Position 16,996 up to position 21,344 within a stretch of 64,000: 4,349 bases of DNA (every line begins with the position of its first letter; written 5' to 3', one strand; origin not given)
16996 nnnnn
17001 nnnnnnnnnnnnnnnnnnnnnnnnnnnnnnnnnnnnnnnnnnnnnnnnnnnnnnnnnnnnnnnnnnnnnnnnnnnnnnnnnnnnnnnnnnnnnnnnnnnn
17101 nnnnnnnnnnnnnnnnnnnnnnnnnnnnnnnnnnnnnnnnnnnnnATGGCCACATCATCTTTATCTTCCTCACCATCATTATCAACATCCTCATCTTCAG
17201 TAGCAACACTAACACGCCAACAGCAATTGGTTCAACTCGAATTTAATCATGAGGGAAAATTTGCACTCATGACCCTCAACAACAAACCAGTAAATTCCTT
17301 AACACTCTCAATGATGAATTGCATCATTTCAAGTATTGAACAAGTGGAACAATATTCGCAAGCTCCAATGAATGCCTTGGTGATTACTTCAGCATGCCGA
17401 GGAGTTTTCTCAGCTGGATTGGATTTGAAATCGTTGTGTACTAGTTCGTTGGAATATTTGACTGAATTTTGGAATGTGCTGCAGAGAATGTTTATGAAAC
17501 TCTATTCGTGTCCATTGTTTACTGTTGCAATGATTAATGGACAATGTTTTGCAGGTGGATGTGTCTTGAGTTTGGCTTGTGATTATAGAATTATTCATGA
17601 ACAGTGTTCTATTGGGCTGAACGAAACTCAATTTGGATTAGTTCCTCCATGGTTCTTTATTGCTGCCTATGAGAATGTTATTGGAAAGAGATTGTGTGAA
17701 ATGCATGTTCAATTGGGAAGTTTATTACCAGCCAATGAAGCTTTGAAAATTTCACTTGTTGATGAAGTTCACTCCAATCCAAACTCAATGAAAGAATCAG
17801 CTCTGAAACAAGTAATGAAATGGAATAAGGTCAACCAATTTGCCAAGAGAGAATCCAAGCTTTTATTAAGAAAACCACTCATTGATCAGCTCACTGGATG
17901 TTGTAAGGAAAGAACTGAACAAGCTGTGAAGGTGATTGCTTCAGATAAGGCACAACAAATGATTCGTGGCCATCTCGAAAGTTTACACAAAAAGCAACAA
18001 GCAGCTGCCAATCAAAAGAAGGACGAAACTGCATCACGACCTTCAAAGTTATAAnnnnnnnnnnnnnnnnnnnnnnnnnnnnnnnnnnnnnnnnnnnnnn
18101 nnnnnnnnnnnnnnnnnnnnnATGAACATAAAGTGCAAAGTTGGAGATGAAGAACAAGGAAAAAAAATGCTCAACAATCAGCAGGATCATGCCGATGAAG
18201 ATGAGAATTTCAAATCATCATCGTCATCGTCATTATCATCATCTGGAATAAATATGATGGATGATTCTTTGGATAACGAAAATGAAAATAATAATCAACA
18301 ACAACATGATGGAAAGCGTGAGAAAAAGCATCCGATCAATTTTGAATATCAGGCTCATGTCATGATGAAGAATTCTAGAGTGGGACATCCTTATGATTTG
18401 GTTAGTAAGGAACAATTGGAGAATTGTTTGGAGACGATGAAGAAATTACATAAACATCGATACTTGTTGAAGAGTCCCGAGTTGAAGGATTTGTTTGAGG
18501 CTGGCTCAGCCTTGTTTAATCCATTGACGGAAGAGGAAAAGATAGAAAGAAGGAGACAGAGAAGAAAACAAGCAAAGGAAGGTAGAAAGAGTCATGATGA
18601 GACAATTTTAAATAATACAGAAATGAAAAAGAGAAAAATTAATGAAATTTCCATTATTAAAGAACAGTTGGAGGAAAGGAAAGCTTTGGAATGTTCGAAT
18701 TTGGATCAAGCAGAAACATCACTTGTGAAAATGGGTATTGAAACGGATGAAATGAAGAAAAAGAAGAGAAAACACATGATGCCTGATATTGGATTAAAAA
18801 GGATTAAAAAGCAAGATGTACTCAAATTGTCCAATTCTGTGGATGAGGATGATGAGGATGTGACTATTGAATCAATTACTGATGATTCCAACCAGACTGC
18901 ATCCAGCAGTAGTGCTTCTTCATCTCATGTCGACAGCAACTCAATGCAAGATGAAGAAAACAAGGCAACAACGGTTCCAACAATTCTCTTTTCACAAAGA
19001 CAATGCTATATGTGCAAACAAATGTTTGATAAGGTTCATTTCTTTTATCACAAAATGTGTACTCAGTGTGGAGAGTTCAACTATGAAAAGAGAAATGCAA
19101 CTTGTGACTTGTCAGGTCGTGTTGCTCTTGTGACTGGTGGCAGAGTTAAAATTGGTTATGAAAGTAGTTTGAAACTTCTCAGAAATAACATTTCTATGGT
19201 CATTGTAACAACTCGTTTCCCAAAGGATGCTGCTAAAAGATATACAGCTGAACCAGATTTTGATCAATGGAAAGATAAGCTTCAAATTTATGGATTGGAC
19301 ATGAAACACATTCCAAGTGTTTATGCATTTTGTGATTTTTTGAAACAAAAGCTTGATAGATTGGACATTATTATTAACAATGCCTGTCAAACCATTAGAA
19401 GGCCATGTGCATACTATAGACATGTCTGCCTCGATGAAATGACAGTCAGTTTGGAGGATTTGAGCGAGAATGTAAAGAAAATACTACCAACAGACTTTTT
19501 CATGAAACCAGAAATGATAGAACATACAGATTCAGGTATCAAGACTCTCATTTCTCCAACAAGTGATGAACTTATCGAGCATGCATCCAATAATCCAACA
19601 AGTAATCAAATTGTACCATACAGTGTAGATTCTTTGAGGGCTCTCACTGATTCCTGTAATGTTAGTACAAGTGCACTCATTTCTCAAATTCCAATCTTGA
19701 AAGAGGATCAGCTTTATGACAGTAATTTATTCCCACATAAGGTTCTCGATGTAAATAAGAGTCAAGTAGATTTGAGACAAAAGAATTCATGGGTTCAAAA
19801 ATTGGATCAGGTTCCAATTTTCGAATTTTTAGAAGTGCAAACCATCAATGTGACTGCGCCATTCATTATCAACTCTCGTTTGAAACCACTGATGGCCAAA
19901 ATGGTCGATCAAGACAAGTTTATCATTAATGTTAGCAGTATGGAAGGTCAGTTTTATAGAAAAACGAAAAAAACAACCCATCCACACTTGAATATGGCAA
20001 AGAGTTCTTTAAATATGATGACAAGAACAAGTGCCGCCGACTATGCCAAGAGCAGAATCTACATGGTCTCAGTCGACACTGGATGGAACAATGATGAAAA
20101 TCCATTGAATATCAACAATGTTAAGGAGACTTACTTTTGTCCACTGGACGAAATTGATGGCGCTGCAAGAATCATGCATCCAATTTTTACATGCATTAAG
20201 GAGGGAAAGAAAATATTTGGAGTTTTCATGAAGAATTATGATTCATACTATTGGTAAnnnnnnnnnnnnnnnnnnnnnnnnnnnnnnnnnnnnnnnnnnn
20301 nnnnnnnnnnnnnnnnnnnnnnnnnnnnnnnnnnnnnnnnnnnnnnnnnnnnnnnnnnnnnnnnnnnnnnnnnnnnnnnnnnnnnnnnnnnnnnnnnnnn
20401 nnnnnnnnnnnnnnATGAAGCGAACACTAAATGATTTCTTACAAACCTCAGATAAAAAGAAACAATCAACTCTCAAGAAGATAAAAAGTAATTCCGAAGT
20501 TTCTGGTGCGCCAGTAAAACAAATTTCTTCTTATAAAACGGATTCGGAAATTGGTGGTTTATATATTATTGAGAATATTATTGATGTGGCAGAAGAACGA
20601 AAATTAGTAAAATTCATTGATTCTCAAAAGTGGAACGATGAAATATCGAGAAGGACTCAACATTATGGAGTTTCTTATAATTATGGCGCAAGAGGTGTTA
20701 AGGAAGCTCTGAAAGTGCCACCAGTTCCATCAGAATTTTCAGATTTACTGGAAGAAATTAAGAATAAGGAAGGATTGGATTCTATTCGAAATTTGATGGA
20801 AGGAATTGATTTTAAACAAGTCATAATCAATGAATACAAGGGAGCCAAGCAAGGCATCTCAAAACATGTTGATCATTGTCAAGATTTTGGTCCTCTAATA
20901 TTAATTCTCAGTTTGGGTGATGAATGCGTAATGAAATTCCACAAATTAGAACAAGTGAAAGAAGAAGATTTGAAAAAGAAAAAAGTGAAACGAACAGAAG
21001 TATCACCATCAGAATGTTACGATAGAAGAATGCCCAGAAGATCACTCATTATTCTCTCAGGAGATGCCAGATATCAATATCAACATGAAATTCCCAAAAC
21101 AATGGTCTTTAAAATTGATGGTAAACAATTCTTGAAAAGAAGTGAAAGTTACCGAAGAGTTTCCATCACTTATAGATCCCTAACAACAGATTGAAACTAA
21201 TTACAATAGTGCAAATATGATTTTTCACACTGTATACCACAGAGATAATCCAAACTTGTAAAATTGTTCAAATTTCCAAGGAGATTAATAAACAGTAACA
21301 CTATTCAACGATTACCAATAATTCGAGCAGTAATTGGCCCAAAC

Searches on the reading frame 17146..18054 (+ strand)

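Call 21: search_protein_families(library=pfam, proteins=[window:17146-18054:+], max_evalue=0.00001)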
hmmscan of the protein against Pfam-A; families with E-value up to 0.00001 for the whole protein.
window:17146-18054:+ (302 aa): 2 families
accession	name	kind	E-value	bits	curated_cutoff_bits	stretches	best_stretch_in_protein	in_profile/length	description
PF00378.25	ECH_1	-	1.1e-44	153.2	27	1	39-280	6-244/251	Enoyl-CoA hydratase/isomerase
PF16113.10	ECH_2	-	2.3e-17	64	27.2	1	41-283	3-260/335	Enoyl-CoA hydratase/isomerase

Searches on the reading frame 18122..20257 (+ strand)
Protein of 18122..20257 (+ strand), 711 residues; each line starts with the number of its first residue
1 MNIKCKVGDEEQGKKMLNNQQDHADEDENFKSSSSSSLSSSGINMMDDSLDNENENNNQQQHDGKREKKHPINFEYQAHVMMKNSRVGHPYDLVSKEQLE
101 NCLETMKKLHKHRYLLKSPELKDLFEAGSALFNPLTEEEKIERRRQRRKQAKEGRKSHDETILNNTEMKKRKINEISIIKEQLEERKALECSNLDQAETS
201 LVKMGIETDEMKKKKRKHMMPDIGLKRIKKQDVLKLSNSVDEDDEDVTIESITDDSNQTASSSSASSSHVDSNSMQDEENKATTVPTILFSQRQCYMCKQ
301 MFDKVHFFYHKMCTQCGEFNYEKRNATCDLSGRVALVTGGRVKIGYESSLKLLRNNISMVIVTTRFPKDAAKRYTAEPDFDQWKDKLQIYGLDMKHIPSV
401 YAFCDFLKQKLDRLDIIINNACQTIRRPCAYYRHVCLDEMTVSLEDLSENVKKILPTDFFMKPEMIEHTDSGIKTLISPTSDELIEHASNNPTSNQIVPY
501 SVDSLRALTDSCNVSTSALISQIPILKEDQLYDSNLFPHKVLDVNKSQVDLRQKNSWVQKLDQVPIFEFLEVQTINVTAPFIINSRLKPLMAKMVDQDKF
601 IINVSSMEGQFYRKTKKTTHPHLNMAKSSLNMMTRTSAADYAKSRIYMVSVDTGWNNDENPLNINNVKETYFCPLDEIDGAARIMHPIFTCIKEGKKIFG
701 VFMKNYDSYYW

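Call 21: search_protein_families(library=pfam, proteins=[window:18122-20257:+], max_evalue=0.00001)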
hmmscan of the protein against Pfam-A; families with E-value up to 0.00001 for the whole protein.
window:18122-20257:+ (711 aa): 2 families
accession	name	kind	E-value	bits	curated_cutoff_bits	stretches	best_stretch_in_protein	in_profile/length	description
PF00106.31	adh_short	-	1.2e-13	51.4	26.6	1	333-429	1-93/195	short chain dehydrogenase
PF13561.12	adh_short_C2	-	6.9e-08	32.8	27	0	568-655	96-175/236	Enoyl-(Acyl carrier protein) reductase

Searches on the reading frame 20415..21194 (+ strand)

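Call 21: search_protein_families(library=pfam, proteins=[window:20415-21194:+], max_evalue=0.00001)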
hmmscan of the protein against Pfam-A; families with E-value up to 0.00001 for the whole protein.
window:20415-21194:+ (259 aa): 1 family
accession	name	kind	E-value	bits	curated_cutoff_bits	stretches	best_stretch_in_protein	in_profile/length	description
PF13532.12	2OG-FeII_Oxy_2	-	8.6e-17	62.4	31.2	1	84-254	53-194/194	2OG-Fe(II) oxygenase superfamily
